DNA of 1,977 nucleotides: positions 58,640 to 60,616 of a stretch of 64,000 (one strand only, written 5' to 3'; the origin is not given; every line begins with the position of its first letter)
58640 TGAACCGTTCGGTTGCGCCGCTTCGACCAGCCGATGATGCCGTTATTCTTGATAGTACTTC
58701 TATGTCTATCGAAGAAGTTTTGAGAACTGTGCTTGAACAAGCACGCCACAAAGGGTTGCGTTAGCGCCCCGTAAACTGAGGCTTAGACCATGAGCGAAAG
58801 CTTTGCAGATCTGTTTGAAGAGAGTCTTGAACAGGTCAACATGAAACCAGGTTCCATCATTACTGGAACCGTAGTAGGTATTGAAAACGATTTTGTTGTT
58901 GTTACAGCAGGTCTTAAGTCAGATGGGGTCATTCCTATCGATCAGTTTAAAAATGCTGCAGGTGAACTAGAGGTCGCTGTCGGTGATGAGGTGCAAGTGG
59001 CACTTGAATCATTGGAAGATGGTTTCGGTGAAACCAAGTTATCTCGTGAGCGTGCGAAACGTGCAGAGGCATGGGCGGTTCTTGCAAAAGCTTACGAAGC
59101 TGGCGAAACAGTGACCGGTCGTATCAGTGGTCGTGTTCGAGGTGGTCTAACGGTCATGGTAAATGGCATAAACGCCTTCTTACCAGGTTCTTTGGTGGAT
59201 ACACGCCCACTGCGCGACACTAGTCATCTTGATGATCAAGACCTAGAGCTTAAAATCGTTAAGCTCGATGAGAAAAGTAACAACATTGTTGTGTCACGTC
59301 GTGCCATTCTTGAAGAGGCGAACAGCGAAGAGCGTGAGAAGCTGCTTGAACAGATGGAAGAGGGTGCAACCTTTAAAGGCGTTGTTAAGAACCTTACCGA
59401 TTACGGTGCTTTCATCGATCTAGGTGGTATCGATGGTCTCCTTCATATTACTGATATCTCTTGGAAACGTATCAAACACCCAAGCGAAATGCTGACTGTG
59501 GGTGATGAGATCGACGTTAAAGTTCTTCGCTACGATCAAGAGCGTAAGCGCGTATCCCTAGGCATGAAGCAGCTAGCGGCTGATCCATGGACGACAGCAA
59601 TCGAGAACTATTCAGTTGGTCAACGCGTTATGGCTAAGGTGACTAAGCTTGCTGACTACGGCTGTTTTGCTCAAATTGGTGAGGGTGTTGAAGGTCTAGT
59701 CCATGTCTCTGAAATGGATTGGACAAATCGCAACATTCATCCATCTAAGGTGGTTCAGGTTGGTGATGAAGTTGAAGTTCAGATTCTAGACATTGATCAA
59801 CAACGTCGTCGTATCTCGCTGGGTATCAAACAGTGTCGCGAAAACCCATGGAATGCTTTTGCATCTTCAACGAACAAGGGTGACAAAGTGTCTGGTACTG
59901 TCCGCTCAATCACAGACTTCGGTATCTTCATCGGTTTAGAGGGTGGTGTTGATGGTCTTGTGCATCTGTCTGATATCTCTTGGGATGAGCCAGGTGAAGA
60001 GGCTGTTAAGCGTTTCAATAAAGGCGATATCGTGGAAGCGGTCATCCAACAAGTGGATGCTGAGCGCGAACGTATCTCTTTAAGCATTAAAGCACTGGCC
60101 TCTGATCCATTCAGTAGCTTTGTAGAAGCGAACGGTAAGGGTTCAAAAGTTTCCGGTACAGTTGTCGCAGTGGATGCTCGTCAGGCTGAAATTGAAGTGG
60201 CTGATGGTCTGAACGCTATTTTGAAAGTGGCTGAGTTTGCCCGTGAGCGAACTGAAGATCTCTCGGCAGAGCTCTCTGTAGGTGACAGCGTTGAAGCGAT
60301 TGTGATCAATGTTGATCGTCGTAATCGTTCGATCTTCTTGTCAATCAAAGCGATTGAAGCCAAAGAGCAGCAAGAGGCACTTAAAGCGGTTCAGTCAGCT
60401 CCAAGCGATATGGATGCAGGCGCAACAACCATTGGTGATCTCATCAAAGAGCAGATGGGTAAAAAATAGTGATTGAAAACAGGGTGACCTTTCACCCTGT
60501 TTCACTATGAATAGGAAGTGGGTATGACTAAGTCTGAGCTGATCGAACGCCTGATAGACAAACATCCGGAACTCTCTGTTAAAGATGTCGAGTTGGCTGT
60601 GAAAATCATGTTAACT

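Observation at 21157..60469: Two full-length, deeply diverged ribosomal protein S1 genes in one genome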

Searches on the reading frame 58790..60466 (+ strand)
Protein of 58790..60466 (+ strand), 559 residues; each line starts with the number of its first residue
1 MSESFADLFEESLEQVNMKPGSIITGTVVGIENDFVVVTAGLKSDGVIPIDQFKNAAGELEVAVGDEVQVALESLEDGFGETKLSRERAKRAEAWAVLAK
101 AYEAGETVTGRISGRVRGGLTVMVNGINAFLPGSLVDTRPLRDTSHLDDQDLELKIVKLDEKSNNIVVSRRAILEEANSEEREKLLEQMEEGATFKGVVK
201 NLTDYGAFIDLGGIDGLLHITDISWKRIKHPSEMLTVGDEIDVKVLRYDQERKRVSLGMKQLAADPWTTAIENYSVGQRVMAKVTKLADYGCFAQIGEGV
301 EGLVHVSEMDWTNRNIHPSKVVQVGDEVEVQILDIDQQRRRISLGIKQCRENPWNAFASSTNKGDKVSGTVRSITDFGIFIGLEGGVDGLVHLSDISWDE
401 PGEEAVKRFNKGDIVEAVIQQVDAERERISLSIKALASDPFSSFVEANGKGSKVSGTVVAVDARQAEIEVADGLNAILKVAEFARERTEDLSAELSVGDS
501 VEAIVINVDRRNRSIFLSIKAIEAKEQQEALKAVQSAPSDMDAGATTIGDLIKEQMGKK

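Call 4: search_protein_families(library=ncbifam, proteins=[window:58790-60466:+])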
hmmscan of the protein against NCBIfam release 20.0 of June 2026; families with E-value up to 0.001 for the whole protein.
window:58790-60466:+ (559 aa): 33 families (the best 25 are shown)
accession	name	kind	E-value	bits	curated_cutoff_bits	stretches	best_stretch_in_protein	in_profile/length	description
NF004954.0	PRK06299.1-4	equivalog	1.1e-269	895.4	727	1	1-558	1-558/560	30S ribosomal protein S1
NF004951.0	PRK06299.1-1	equivalog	3.1e-254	844.5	918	1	1-536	1-536/556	30S ribosomal protein S1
TIGR00717.1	rpsA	equivalog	4.6e-200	665.6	577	1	3-520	1-516/516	30S ribosomal protein S1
NF004952.0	PRK06299.1-2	equivalog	1.5e-198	660.8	524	1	3-556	31-578/580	30S ribosomal protein S1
NF004955.0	PRK06299.1-5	equivalog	2.4e-198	659.9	878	1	2-554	9-557/566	30S ribosomal protein S1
NF000907.0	PRK00087.1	equivalog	3.6e-170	567.4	624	3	5-353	287-639/671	bifunctional 4-hydroxy-3-methylbut-2-enyl diphosphate reductase/30S ribosomal protein S1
NF004953.0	PRK06299.1-3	equivalog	1.2e-167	558.7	720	1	3-551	30-566/580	30S ribosomal protein S1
NF005208.0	PRK06676.1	equivalog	1.8e-147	491.4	368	2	6-354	3-355/391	30S ribosomal protein S1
NF010379.0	PRK13806.1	equivalog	1.9e-139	465.5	648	2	2-387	14-403/491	30S ribosomal protein S1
NF005911.0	PRK07899.1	equivalog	1.2e-138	462.9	691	3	18-352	33-368/486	30S ribosomal protein S1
NF004956.0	PRK06299.1-6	equivalog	1.2e-114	383.9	711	1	3-556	15-553/554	30S ribosomal protein S1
NF005639.0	PRK07400.1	equivalog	1.7e-71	240.7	460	4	4-266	17-271/318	30S ribosomal protein S1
NF005973.0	PRK08059.1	equivalog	7.2e-63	210.2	148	4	272-353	3-83/123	S1 domain-containing post-transcriptional regulator GSP13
NF040579.1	S1_dom_CvfD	subfamily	8.5e-61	203.2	117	4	274-353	1-79/113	CvfD/Ygs/GSP13 family RNA-binding post-transcriptional regulator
NF008805.1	PRK11824.1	equivalog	5.1e-48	164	471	4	166-261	587-682/683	polyribonucleotide nucleotidyltransferase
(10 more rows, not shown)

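Call 5: search_protein_families(library=pfam, proteins=[window:58790-60466:+])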
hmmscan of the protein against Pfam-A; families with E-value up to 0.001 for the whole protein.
window:58790-60466:+ (559 aa): 6 families
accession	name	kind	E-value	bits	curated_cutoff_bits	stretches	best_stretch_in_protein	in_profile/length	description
PF00575.29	S1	-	1.9e-87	288.1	22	6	190-260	3-74/74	S1 RNA binding domain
PF23459.1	S1_RRP5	-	2.5e-23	82.9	27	2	277-342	4-68/72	RRP5 S1 domain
PF21710.3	Spt6_S1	-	1.1e-11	45.3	27.5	0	280-342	20-82/91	Spt6, S1/OB domain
PF17092.11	PCB_OB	-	1.9e-08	35.5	27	0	273-333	28-98/111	Penicillin-binding protein OB-like domain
PF13509.12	S1_2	-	3.2e-05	24.4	21.8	0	276-314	1-36/61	S1 domain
PF25522.1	OB_cyt-4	-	0.00088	20.2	27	0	320-343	49-72/77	Mitochondrial protein cyt-4, OB-fold domain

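Call 63: find_encoding_contigs(protein=window:58790-60466:+, flank=3000, max_places=10)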
Protein window:58790-60466:+ (559 aa): no gene with exactly this product is on record in the collection.

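Call 66: search_solved_structures(query=window:58790-60466:+, max_evalue=1e-50, show_alignments=1)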
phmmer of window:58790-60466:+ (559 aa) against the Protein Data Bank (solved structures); distinct sequences matched with E-value up to 1e-50: 11.
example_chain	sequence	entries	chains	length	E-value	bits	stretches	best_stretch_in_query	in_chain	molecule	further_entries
6h4n_y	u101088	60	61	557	2e-228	762.4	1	1-536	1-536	30S ribosomal protein S1 | Small ribosomal subunit protein bS1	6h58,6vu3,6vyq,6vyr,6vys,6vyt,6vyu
7qgh_t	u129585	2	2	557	2.9e-228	761.9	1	1-536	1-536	30S ribosomal protein S1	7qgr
6bu8_Z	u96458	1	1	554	5.7e-227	757.6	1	4-536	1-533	30S ribosomal protein S1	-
9qqq_V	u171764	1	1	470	1.3e-181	608.1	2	1-261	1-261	Small ribosomal subunit protein bS1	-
6vz3_H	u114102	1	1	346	1.4e-156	525.4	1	3-348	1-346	30S ribosomal protein S1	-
4q7j_D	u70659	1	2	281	7.3e-120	404.3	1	1-270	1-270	30S ribosomal protein S1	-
9zcd_A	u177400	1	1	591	2.9e-117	395.7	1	20-399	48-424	30S ribosomal protein S1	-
8wi7_b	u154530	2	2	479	2.4e-87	297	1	10-359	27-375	30S ribosomal protein bS1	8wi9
7a05_A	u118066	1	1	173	3.3e-81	276.7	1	186-355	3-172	30S ribosomal protein S1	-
2mfl_A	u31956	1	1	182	1.9e-72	247.8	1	1-179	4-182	30S ribosomal protein S1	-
4r71_E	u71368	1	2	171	3.8e-69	236.9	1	2-171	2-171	30S ribosomal protein S1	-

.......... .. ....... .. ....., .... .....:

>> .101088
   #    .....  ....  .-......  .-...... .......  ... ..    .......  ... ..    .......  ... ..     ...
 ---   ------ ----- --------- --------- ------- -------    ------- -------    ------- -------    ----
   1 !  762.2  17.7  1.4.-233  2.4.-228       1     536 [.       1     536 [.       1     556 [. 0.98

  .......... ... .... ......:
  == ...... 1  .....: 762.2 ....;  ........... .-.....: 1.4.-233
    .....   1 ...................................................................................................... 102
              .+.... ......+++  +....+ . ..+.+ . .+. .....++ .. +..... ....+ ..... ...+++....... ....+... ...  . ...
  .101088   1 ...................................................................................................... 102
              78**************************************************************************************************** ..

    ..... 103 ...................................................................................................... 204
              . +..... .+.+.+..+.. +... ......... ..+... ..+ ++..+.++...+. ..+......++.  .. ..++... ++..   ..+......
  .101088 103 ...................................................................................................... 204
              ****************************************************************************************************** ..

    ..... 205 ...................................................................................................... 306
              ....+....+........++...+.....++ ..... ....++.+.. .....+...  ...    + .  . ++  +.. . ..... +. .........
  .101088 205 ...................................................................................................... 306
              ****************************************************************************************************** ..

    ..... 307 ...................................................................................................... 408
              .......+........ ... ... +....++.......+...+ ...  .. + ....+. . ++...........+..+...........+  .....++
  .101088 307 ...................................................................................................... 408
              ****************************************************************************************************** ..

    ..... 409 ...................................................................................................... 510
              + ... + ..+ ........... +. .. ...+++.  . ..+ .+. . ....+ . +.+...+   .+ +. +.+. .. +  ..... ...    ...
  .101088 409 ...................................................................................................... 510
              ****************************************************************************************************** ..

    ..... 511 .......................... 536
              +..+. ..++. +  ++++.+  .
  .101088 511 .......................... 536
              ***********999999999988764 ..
